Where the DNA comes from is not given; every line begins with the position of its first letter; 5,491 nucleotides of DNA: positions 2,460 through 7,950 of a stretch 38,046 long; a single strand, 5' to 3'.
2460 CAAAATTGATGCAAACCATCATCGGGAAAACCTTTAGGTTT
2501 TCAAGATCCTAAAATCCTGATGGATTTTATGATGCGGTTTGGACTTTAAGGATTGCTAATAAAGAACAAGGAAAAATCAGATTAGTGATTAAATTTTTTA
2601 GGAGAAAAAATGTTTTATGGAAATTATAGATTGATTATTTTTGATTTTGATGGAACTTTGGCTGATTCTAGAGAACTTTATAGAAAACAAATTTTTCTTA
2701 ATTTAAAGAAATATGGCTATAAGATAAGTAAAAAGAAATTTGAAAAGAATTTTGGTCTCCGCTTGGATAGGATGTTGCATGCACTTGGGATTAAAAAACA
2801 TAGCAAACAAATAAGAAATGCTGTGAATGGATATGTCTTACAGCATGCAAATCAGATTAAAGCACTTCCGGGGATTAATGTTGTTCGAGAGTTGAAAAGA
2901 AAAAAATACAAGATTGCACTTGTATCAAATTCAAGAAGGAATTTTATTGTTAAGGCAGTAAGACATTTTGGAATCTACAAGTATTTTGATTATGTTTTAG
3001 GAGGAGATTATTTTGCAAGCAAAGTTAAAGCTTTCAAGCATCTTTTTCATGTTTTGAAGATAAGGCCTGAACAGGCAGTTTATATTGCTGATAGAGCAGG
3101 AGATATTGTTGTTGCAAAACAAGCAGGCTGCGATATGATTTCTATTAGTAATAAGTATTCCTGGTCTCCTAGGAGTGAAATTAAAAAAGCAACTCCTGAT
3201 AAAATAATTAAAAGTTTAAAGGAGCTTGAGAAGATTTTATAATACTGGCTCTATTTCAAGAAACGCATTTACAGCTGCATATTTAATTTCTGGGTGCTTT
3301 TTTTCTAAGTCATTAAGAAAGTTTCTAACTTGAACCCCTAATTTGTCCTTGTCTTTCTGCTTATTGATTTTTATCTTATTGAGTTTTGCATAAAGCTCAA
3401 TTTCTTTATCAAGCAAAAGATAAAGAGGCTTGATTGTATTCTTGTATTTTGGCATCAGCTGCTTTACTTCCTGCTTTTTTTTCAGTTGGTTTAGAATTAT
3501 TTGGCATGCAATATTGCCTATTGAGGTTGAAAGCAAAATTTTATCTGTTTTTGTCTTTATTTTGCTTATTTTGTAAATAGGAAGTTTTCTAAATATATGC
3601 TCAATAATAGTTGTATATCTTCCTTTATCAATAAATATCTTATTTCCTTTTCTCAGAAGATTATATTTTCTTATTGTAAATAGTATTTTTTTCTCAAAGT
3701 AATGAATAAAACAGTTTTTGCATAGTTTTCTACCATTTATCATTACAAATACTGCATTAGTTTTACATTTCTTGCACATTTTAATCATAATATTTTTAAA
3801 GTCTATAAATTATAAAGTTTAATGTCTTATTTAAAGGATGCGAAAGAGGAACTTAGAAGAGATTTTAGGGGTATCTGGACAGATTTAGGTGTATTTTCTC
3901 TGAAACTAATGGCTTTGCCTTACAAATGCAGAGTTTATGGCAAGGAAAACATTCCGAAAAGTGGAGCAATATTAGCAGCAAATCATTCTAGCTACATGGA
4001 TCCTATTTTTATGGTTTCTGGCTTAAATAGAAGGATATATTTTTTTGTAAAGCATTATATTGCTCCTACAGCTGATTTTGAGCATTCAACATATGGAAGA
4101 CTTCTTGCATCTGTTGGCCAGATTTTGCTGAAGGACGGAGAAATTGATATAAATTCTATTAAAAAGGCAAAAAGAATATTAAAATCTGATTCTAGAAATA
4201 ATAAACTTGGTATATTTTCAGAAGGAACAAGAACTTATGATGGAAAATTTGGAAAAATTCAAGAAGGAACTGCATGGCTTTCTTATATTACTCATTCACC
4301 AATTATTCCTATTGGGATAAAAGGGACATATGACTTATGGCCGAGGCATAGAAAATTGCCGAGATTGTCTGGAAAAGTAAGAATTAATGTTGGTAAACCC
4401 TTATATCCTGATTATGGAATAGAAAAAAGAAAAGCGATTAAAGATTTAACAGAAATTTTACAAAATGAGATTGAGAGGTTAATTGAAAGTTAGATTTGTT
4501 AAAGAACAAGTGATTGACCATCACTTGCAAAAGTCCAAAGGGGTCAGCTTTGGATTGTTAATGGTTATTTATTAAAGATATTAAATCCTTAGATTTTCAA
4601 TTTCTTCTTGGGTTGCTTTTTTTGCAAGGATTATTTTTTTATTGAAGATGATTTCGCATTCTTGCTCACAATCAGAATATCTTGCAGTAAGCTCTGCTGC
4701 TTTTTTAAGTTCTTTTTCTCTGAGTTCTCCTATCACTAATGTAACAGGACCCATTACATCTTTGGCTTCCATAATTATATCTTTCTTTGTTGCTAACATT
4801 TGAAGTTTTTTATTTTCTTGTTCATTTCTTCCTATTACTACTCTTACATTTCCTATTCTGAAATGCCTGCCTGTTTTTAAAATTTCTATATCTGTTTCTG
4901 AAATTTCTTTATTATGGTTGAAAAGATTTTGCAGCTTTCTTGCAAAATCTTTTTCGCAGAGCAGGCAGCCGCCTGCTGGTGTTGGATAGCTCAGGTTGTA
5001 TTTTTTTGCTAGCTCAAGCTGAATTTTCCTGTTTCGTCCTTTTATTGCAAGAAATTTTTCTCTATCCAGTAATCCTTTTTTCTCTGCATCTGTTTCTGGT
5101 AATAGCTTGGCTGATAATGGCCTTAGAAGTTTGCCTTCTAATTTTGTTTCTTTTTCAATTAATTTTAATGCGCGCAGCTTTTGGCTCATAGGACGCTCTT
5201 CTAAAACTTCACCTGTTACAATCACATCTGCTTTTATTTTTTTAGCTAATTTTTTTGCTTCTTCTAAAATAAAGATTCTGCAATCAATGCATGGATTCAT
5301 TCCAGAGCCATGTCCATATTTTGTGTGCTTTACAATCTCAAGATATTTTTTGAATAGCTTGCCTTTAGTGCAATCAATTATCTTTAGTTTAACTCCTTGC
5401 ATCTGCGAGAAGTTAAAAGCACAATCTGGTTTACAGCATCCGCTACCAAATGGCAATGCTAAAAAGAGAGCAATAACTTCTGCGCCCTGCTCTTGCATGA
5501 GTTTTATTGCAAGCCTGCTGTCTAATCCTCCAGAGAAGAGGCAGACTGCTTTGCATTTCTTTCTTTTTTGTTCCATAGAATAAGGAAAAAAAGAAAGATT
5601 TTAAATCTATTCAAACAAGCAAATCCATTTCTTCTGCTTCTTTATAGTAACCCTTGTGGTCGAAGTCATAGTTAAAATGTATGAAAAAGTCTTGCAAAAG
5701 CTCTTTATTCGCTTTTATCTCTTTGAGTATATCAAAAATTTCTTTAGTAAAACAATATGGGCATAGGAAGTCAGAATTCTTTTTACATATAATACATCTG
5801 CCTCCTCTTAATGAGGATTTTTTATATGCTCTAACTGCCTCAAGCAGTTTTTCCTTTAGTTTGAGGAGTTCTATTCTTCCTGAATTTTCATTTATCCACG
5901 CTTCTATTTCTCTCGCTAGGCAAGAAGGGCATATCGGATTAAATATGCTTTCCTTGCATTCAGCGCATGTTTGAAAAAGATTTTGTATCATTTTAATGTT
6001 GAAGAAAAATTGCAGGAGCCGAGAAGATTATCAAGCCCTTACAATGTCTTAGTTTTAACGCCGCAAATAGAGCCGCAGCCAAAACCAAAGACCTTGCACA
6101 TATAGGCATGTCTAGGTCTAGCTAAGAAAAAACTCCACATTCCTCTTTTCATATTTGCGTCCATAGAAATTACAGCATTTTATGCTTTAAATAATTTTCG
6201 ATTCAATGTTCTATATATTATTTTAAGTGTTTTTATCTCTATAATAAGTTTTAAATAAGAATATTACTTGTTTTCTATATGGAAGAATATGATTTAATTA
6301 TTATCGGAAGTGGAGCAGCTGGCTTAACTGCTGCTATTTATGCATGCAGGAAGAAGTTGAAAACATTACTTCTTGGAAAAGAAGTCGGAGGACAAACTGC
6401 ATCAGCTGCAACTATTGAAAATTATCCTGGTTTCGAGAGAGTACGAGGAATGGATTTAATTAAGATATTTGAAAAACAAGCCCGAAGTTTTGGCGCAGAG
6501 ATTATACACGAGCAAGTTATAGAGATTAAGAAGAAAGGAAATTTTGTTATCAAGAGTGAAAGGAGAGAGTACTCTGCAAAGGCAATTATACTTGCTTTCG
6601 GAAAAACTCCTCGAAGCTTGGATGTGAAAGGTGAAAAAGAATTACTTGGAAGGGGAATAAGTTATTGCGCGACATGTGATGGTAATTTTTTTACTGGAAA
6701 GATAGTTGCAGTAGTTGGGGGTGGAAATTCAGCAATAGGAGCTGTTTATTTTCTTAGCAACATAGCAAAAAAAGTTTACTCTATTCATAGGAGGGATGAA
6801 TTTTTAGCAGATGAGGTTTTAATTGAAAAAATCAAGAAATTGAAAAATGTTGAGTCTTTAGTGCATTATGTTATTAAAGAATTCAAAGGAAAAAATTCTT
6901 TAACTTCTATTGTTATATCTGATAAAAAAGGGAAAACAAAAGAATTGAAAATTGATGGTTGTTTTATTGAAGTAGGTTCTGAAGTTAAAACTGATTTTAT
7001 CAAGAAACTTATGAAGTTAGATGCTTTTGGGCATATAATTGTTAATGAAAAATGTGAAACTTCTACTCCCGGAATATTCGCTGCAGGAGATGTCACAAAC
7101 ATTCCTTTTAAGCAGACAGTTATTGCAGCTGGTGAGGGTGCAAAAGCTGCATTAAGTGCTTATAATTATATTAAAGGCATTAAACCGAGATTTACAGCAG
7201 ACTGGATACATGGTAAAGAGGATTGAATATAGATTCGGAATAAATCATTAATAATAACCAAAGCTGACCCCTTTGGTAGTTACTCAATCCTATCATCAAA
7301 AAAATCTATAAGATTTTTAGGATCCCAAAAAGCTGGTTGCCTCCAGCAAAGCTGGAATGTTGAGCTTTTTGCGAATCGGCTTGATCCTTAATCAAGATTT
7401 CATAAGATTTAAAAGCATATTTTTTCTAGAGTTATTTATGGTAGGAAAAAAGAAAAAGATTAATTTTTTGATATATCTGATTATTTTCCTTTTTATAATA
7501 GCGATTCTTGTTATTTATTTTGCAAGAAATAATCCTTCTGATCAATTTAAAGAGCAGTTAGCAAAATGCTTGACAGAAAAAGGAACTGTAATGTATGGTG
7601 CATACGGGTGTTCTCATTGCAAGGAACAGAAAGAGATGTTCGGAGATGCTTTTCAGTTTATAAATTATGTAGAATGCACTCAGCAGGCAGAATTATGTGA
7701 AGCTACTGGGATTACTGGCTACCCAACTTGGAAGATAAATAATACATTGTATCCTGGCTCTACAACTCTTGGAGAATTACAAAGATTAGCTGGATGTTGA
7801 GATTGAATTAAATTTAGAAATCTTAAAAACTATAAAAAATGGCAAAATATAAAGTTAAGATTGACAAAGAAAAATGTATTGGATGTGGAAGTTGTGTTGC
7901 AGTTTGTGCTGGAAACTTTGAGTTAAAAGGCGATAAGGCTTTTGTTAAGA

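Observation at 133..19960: Mosaic intergenic hairpin-module repeat family around a GGATCC core (REP/BIME-like) in an archaeal-looking genome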

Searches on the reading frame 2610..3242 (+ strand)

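Call 16: search_protein_families(library=pfam, proteins=[window:2610-3242:+])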
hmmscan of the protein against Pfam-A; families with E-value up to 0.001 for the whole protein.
window:2610-3242:+ (210 aa): 5 families
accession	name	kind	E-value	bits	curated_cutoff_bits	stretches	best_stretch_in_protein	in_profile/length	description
PF13419.12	HAD_2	-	6.4e-30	105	23.8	1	9-178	1-177/178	Haloacid dehalogenase-like hydrolase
PF00702.32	Hydrolase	-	1.9e-19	71.2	26.4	1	6-173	1-191/191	haloacid dehalogenase-like hydrolase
PF12710.13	HAD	-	4.5e-08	34.2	27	1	9-168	1-187/189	haloacid dehalogenase-like hydrolase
PF06888.18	Put_Phosphatase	-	1e-07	32.1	27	1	8-129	2-119/234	Putative Phosphatase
PF13242.12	Hydrolase_like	-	6.3e-05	23.3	22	1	142-206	10-75/75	HAD-hyrolase-like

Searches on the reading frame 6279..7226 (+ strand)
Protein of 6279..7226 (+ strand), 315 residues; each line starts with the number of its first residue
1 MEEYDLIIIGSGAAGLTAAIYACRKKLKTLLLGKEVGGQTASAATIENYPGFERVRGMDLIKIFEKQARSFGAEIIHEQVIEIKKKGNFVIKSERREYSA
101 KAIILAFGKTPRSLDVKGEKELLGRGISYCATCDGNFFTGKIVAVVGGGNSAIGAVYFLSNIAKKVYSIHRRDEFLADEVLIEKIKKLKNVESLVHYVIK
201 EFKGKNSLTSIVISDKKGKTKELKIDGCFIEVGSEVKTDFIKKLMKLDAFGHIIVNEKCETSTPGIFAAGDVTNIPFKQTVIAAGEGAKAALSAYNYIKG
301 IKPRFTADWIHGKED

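Call 16: search_protein_families(library=pfam, proteins=[window:6279-7226:+])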
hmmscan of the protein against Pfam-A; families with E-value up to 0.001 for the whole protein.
window:6279-7226:+ (315 aa): 9 families
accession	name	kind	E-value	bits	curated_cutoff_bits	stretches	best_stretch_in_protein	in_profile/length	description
PF07992.20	Pyr_redox_2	-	3e-43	148.7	26.1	1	4-286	1-290/291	Pyridine nucleotide-disulphide oxidoreductase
PF13738.12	Pyr_redox_3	-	5.6e-21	75.5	30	1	54-270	77-305/305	Pyridine nucleotide-disulphide oxidoreductase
PF00070.33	Pyr_redox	-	1.2e-10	42.2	22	1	143-215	2-81/82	Pyridine nucleotide-disulphide oxidoreductase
PF01266.30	DAO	-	3.3e-07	30.6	27.9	1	5-44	1-41/353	FAD dependent oxidoreductase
PF00890.30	FAD_binding_2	-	6.1e-07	29.4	20.4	1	5-43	1-41/414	FAD binding domain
PF13450.12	NAD_binding_8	-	1.2e-06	29.1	21.9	1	8-52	1-43/68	NAD(P)-binding Rossmann-like domain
PF03486.20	HI0933_like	-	2.3e-06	27.7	50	0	5-34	2-31/244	HI0933-like protein Rossmann domain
PF12831.13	FAD_oxidored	-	2.1e-05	24.4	27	1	5-44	1-42/416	FAD dependent oxidoreductase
PF01946.23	Thi4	-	2.8e-05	23.9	26.2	1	3-36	17-51/235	Thi4 family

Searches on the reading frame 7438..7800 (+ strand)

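Call 16: search_protein_families(library=pfam, proteins=[window:7438-7800:+])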
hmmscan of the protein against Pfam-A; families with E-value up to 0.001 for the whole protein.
window:7438-7800:+ (120 aa): 1 family
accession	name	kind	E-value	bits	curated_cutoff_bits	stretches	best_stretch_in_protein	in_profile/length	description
PF00085.26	Thioredoxin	-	0.00017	22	23.5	1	34-101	7-79/103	Thioredoxin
